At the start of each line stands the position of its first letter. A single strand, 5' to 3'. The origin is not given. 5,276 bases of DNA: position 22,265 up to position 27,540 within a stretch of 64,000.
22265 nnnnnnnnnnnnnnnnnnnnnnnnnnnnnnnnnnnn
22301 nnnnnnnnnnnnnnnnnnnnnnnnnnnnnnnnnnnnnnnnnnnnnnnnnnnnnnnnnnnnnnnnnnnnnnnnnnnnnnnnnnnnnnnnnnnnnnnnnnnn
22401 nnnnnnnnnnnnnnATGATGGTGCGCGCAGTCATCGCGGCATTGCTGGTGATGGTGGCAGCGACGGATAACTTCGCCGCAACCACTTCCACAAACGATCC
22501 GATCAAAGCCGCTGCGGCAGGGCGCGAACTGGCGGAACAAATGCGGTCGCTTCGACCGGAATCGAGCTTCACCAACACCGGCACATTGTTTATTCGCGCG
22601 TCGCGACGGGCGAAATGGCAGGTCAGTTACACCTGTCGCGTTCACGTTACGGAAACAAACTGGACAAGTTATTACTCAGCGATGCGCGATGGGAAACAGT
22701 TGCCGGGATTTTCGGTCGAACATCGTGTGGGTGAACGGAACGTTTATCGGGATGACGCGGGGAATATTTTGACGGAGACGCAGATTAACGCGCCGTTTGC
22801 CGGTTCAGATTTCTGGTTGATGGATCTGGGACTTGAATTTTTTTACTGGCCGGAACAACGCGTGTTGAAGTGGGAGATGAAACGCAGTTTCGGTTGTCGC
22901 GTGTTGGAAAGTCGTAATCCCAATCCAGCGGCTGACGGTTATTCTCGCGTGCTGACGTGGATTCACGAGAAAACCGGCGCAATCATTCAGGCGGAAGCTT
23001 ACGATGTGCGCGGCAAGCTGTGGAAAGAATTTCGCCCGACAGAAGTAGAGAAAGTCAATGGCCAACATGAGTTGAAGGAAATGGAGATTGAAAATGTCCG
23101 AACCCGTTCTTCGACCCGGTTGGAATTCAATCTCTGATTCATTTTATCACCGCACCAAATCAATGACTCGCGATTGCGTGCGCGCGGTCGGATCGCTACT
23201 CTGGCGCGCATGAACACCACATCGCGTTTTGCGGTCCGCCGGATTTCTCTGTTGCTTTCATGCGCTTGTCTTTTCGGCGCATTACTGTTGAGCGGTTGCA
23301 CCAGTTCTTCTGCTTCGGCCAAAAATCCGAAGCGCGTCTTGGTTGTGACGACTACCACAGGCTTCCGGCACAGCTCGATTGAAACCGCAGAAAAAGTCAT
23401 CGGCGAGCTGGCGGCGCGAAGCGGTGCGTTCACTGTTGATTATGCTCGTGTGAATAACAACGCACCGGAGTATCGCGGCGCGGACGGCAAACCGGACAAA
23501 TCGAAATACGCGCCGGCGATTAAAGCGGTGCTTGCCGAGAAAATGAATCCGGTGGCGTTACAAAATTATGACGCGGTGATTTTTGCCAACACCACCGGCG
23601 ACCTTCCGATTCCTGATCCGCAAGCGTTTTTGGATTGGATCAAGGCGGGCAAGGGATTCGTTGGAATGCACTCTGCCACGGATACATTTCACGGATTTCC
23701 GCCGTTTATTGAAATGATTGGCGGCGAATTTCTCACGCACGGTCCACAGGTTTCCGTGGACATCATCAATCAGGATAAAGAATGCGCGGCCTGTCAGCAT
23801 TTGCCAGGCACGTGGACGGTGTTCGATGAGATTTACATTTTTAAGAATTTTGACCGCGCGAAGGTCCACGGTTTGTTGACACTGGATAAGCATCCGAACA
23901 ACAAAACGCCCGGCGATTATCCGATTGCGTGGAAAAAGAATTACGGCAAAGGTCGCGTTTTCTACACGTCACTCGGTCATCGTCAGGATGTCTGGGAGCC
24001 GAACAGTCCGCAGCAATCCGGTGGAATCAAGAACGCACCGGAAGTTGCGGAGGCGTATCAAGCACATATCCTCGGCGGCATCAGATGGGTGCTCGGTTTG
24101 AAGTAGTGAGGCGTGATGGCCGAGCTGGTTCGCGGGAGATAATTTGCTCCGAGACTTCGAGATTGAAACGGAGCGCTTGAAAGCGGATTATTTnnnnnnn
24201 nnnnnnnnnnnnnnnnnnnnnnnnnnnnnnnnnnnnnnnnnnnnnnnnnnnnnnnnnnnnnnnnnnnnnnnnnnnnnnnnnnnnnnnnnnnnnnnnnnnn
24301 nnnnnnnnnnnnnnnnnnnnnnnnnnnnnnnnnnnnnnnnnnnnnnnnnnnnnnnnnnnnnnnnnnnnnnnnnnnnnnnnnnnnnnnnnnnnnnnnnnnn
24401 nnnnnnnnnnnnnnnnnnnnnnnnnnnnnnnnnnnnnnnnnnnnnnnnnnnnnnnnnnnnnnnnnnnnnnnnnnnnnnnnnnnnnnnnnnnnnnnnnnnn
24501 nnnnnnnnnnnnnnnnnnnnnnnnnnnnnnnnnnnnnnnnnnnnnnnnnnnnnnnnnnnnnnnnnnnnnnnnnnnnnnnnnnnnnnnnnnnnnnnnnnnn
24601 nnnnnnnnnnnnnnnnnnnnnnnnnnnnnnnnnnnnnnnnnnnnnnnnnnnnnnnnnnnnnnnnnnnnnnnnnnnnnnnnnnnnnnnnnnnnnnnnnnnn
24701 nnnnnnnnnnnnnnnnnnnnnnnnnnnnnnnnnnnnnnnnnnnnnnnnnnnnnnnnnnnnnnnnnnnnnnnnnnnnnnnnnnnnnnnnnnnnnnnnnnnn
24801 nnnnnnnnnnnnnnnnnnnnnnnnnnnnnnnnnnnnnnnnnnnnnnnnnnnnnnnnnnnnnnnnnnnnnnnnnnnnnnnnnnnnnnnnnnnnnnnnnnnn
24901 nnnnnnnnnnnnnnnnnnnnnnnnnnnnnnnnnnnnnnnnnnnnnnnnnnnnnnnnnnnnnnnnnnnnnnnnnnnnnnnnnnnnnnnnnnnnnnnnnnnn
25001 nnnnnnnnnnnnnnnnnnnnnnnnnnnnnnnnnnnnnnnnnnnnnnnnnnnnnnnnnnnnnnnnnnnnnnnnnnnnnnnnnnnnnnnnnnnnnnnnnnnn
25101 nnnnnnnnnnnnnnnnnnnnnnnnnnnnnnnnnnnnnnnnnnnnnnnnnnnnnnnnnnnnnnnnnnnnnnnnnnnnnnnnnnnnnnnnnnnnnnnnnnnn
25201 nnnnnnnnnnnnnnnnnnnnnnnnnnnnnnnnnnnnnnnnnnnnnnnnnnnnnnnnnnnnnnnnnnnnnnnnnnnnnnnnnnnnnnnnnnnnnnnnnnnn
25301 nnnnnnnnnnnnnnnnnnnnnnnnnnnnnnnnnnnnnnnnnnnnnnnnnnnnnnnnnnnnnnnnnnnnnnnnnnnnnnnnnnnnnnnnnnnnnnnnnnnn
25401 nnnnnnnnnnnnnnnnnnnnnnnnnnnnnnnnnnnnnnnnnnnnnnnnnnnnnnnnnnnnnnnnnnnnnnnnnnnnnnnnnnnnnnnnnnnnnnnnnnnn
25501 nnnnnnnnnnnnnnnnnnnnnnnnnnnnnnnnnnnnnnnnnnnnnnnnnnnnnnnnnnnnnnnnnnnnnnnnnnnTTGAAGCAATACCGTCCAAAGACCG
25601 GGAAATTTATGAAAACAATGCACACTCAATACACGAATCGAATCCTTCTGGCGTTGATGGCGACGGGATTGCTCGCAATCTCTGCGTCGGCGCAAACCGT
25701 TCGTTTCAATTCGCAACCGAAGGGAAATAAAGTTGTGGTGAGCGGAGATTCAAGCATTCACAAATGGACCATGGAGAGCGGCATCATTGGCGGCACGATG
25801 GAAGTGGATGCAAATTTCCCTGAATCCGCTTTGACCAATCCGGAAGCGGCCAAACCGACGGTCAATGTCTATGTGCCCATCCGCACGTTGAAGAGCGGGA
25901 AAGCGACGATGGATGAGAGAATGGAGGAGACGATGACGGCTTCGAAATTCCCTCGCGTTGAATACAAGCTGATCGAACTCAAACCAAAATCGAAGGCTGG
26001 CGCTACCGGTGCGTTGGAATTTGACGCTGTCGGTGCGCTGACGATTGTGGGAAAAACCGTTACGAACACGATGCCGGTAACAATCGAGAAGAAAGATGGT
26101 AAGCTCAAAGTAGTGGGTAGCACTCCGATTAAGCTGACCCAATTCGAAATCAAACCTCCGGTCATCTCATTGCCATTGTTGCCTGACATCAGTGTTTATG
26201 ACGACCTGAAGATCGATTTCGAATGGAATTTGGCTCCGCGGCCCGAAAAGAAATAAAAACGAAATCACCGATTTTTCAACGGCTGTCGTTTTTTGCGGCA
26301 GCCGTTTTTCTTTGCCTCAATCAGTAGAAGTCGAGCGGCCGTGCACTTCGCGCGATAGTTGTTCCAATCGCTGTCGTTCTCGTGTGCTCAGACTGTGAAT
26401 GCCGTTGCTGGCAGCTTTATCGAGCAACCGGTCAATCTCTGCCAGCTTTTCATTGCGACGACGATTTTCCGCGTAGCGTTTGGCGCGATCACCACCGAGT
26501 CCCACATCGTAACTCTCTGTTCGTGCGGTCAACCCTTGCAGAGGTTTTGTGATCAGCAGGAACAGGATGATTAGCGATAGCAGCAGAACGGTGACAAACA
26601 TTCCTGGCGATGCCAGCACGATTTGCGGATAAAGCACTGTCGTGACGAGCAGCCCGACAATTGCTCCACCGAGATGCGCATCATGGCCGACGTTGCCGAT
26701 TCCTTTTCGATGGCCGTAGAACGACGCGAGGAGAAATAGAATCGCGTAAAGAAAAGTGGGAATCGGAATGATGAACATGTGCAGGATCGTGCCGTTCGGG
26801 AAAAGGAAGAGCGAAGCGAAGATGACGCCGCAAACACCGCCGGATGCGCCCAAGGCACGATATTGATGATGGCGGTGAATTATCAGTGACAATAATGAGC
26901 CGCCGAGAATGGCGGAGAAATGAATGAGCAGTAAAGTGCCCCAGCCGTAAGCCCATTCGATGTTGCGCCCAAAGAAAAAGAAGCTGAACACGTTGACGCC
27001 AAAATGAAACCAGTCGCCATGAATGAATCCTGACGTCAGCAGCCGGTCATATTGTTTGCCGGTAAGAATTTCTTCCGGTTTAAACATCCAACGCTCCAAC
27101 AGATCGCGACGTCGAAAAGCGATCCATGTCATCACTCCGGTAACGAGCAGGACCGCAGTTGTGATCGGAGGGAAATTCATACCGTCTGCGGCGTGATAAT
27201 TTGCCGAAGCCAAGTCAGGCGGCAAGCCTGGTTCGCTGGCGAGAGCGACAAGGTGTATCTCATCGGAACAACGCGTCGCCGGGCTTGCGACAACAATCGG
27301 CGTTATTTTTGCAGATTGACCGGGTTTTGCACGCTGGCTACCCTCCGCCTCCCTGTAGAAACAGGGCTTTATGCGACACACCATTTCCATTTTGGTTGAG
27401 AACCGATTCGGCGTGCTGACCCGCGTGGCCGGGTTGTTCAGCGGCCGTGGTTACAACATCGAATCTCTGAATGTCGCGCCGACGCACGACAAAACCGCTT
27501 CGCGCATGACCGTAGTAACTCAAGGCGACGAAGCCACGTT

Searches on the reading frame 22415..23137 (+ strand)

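Call 61: search_protein_families(library=pfam, proteins=[window:22415-23137:+], max_evalue=0.0001)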
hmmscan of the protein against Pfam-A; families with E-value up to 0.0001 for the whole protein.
window:22415-23137:+ (240 aa): 1 family
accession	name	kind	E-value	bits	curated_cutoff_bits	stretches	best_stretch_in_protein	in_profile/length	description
PF17131.11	LolA_like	-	7.7e-17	62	30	1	123-238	47-163/184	Outer membrane lipoprotein-sorting protein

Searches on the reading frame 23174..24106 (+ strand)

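Call 61: search_protein_families(library=pfam, proteins=[window:23174-24106:+], max_evalue=0.0001)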
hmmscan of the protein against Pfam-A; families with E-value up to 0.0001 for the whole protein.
window:23174-24106:+ (310 aa): 1 family
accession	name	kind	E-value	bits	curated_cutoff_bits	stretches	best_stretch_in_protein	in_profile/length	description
PF06283.17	ThuA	-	1.6e-42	146.6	33.4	1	54-278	1-197/209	Trehalose utilisation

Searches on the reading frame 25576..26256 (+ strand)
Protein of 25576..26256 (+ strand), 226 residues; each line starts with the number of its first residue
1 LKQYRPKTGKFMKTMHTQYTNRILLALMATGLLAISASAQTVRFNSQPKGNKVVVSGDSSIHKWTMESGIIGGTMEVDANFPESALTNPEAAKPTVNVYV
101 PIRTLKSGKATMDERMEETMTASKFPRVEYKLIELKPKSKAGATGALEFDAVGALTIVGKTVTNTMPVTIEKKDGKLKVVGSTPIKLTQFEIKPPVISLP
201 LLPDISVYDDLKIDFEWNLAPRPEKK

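Call 61: search_protein_families(library=pfam, proteins=[window:25576-26256:+], max_evalue=0.0001)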
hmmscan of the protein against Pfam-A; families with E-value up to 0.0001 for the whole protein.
window:25576-26256:+ (226 aa): 1 family
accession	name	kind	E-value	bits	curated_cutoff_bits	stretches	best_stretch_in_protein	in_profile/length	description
PF04264.18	YceI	-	3.7e-13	50.5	23.7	1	70-217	28-148/150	YceI-like domain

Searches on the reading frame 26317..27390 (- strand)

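Call 61: search_protein_families(library=pfam, proteins=[window:26317-27390:-], max_evalue=0.0001)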
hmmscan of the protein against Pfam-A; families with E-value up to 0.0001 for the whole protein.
window:26317-27390:- (357 aa): 2 families
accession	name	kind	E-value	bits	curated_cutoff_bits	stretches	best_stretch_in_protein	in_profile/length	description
PF01694.28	Rhomboid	-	6.7e-23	81.9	22.6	1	113-255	3-142/143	Rhomboid domain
PF20216.3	DUF6576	-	1.2e-11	44.9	27.3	1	309-347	8-46/47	Family of unknown function (DUF6576)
